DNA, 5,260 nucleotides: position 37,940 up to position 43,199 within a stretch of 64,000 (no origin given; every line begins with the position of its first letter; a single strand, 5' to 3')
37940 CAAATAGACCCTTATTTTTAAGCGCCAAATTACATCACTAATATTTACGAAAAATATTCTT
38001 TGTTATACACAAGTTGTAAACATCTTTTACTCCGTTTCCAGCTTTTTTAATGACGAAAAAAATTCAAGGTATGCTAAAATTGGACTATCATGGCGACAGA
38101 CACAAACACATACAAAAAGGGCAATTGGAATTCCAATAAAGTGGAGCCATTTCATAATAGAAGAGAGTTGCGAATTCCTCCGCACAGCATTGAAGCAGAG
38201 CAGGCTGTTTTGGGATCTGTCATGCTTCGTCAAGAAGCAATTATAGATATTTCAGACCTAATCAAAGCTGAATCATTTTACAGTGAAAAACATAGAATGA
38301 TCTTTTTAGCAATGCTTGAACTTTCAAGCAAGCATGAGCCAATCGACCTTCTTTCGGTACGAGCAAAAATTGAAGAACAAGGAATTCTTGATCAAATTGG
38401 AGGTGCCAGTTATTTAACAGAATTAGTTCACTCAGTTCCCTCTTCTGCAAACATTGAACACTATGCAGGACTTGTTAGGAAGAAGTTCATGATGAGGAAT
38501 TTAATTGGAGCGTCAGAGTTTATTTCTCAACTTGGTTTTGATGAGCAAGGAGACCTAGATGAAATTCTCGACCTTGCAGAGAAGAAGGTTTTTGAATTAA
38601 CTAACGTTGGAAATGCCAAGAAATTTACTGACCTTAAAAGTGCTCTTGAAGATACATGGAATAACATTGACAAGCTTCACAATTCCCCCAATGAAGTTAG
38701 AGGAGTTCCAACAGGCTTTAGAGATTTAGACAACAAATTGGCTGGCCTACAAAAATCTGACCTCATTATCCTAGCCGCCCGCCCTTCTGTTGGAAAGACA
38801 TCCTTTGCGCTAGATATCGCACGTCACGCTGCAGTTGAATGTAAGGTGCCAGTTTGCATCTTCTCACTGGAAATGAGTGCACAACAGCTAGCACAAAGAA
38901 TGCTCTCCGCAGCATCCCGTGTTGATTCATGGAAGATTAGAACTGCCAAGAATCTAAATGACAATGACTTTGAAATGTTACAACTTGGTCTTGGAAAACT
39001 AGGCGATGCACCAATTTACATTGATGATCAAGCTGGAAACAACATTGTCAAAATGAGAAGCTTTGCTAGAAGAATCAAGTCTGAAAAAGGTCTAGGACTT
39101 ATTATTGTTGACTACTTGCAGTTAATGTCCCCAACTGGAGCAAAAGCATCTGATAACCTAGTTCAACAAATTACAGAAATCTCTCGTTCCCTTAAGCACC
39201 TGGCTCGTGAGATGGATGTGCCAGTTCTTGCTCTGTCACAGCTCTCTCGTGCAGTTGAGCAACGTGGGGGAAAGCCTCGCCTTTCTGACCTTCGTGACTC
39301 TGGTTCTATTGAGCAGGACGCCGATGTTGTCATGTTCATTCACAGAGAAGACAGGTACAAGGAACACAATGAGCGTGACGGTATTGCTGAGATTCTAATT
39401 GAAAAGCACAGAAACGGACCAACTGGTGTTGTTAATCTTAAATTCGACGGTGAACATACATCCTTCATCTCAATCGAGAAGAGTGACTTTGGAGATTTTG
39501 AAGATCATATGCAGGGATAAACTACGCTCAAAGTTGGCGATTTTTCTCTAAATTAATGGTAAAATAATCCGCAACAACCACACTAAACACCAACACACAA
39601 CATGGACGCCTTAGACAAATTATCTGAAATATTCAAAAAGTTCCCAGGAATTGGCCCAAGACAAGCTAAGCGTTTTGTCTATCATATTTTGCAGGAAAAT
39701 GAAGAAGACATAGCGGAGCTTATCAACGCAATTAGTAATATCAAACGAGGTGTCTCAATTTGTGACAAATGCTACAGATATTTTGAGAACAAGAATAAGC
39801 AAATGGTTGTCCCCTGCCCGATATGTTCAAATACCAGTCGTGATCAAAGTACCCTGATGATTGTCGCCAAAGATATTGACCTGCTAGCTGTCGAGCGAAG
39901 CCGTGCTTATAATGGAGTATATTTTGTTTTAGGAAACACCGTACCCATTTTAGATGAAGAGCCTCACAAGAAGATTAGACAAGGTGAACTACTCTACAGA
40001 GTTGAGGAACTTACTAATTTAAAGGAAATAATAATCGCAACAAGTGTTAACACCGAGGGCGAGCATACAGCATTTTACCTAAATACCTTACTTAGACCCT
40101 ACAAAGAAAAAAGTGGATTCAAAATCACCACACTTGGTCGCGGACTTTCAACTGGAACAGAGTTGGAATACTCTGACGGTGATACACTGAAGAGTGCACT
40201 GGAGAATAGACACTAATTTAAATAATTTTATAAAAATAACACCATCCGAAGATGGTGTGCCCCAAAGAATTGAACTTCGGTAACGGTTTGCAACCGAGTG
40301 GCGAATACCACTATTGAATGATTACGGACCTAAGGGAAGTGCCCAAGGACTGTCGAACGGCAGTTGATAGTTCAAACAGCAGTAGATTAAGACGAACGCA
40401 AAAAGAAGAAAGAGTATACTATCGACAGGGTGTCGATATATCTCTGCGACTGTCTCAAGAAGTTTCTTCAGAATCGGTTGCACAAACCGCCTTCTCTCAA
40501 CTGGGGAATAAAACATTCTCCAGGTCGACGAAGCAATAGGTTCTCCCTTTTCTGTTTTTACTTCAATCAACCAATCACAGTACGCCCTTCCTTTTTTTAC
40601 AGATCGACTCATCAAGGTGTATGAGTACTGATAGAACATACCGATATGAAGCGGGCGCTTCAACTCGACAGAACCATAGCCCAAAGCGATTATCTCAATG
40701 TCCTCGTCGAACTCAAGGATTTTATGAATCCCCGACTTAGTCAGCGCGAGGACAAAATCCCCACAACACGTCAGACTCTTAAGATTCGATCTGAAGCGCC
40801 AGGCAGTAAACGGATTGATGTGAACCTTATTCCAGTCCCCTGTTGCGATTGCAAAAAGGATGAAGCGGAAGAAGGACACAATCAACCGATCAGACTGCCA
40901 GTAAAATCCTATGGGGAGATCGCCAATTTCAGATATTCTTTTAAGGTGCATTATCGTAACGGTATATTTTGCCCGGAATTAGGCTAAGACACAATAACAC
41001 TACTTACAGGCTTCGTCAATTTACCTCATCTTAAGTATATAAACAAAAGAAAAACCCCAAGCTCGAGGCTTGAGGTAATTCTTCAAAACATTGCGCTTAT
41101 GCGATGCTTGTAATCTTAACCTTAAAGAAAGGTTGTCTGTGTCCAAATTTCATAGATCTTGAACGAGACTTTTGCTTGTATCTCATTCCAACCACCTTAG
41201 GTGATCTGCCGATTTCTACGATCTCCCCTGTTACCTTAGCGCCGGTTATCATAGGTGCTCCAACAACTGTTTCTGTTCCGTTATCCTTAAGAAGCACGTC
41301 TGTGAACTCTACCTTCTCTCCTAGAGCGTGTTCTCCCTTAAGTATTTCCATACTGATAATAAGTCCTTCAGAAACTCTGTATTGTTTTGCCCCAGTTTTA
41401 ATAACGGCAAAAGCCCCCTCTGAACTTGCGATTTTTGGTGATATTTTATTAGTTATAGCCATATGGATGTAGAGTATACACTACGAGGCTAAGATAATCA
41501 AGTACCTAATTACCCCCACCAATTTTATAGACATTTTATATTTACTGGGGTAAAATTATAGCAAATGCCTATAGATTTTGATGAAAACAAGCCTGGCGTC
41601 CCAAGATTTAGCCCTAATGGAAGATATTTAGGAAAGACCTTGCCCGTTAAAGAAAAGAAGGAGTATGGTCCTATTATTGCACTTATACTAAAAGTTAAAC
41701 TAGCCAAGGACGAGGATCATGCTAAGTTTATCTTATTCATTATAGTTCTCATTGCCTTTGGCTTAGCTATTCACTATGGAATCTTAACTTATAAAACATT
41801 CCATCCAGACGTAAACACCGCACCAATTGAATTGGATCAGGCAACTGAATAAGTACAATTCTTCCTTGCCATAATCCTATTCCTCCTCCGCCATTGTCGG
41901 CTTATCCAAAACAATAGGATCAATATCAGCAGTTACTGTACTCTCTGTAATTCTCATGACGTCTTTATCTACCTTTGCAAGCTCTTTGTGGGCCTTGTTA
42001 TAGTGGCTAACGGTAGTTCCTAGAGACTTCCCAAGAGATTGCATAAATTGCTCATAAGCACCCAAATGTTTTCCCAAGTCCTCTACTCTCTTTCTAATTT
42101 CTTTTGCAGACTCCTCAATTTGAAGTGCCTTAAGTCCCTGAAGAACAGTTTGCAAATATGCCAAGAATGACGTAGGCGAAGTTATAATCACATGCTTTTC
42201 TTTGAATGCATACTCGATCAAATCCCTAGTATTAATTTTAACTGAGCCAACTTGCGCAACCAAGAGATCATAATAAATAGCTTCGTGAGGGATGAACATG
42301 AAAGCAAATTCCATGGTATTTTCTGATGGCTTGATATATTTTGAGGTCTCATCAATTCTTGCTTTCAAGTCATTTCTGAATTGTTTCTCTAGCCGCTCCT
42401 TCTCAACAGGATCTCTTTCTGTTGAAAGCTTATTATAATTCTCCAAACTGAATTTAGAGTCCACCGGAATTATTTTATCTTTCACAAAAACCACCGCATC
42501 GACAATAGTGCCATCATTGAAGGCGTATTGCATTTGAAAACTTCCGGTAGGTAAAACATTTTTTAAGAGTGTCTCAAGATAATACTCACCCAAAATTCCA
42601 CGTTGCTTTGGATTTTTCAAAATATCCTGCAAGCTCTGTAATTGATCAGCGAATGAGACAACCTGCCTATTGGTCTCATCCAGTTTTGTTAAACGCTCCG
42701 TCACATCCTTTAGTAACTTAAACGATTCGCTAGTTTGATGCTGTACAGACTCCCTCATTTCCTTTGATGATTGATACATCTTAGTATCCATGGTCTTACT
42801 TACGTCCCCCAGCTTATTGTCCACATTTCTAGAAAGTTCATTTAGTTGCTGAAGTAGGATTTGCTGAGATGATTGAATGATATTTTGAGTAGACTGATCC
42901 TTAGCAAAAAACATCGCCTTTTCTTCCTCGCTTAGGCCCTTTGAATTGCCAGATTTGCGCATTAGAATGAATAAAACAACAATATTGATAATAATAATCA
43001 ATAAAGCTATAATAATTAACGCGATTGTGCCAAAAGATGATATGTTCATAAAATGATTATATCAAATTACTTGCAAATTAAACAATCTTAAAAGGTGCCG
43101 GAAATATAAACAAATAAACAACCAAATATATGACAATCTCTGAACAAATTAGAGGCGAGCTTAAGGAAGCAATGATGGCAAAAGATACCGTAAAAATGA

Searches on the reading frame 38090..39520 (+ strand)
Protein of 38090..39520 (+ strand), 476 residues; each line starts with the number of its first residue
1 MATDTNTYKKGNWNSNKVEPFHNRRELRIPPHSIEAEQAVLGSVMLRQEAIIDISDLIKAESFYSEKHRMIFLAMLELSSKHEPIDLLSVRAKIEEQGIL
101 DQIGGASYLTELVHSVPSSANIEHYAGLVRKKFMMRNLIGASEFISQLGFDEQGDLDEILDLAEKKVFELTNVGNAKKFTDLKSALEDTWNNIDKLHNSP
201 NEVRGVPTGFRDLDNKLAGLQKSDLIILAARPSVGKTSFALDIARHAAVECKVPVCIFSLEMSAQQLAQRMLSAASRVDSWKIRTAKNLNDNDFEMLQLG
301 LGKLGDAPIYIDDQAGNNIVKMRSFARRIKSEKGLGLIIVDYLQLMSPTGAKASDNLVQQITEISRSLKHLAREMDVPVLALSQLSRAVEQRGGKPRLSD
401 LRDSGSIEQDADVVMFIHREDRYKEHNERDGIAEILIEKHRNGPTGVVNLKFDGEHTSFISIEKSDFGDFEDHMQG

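Call 39: search_protein_families(library=pfam, proteins=[window:38090-39520:+], max_evalue=0.00001)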
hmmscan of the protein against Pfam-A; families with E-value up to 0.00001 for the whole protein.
window:38090-39520:+ (476 aa): 3 families
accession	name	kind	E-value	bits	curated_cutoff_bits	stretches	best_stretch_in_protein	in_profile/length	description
PF03796.21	DnaB_C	-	1.6e-100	336.2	27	1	205-459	1-253/255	DnaB-like helicase C terminal domain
PF00772.26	DnaB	-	3.1e-35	120.8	23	1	30-130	2-102/103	DnaB-like helicase N terminal domain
PF13481.12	AAA_25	-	8.8e-13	48.7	27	1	220-385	29-190/195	AAA domain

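Call 50: list_cluster_members(proteins=[window:38090-39520:+, window:32617-33978:-, window:26952-27992:-, window:1527-3452:+, window:46664-49270:-, window:41877-43049:-])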
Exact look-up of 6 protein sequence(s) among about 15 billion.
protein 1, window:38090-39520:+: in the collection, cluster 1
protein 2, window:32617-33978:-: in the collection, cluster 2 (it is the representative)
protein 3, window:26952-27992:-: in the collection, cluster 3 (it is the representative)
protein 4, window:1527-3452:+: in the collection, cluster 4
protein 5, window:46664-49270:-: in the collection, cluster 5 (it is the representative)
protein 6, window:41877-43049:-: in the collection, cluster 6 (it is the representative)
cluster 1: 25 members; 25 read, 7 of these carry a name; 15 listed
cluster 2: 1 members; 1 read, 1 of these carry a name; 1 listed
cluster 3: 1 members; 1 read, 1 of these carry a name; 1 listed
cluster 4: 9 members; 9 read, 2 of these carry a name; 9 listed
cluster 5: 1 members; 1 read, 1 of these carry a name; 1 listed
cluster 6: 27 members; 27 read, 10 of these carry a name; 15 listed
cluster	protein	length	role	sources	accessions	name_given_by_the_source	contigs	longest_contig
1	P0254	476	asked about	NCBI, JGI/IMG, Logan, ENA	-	replicative DNA helicase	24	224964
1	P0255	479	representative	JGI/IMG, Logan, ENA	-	-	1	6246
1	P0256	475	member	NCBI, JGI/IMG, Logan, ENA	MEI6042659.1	MAG: replicative DNA helicase [bacterium]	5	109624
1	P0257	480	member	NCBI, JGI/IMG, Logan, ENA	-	replicative DNA helicase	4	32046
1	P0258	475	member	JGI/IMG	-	replicative DNA helicase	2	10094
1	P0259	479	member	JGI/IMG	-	replicative DNA helicase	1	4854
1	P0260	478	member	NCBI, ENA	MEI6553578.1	MAG: replicative DNA helicase [bacterium]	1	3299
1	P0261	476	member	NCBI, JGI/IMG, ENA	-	replicative DNA helicase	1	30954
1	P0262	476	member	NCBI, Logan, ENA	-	-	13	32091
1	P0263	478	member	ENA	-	-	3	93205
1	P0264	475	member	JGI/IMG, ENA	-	-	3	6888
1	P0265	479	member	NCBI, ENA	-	-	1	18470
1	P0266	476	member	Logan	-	-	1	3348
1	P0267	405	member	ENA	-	-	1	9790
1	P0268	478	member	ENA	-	-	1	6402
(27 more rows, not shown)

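Call 51: find_homologous_proteins(query=window:38090-39520:+, max_evalue=1e-50)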
Query window:38090-39520:+ (476 aa): 8000 proteins with E <= 1e-50 among 8000 candidates; the best 120 are listed.
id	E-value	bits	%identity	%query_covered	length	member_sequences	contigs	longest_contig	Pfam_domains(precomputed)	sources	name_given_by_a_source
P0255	3.6e-286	967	91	100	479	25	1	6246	PF03796.22,PF00772.27,PF13481.13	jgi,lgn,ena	-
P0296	1.2e-220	751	74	97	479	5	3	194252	PF03796.22,PF00772.27,PF13481.13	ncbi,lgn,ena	-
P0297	7.4e-220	749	75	95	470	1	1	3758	PF03796.22,PF00772.27,PF13481.13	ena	-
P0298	6.1e-218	742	73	98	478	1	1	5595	PF03796.22,PF00772.27,PF13481.13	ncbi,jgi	jgi:replicative DNA helicase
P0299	3.0e-217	740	70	100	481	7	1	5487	PF03796.22,PF00772.27,PF13481.13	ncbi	-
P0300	3.8e-217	740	76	95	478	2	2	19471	PF03796.22,PF00772.27,PF13481.13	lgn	-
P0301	3.7e-214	730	70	98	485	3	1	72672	PF03796.22,PF00772.27,PF13481.13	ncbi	-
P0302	5.3e-214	729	69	98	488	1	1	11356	PF03796.22,PF00772.27,PF13481.13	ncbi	-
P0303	1.2e-212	725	68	98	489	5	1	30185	PF03796.22,PF00772.27,PF13481.13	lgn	-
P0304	1.8e-212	724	71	96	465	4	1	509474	PF03796.22,PF00772.27,PF13481.13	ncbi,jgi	ncbi:MAG: hypothetical protein RL094_468 [Candidatus Parcubacteria bacterium]|jgi:replicative DNA he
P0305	2.1e-212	724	72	96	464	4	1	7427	PF03796.22,PF00772.27,PF13481.13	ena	-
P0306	3.9e-212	723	69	98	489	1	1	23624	PF03796.22,PF00772.27,PF13481.13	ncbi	-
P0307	7.5e-212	722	67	100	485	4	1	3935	PF03796.22,PF00772.27,PF13481.13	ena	-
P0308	1.1e-211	722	68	98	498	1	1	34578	PF03796.22,PF00772.27,PF13481.13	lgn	-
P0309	4.5e-210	716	71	95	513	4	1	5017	PF03796.22,PF00772.27,PF13481.13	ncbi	-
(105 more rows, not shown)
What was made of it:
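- Named DnaB relatives at 65-71% identity are all Parcubacteria, Paceibacterota, Taylorbacteria or Patescibacteria (call 51).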

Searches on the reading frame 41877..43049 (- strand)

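Call 39: search_protein_families(library=pfam, proteins=[window:41877-43049:-], max_evalue=0.00001)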
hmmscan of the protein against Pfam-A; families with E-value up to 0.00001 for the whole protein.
window:41877-43049:- (390 aa): 1 family
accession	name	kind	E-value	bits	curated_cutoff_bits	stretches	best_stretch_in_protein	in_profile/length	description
PF02646.22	RmuC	-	7.1e-52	176.7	26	1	89-368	8-278/291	RmuC family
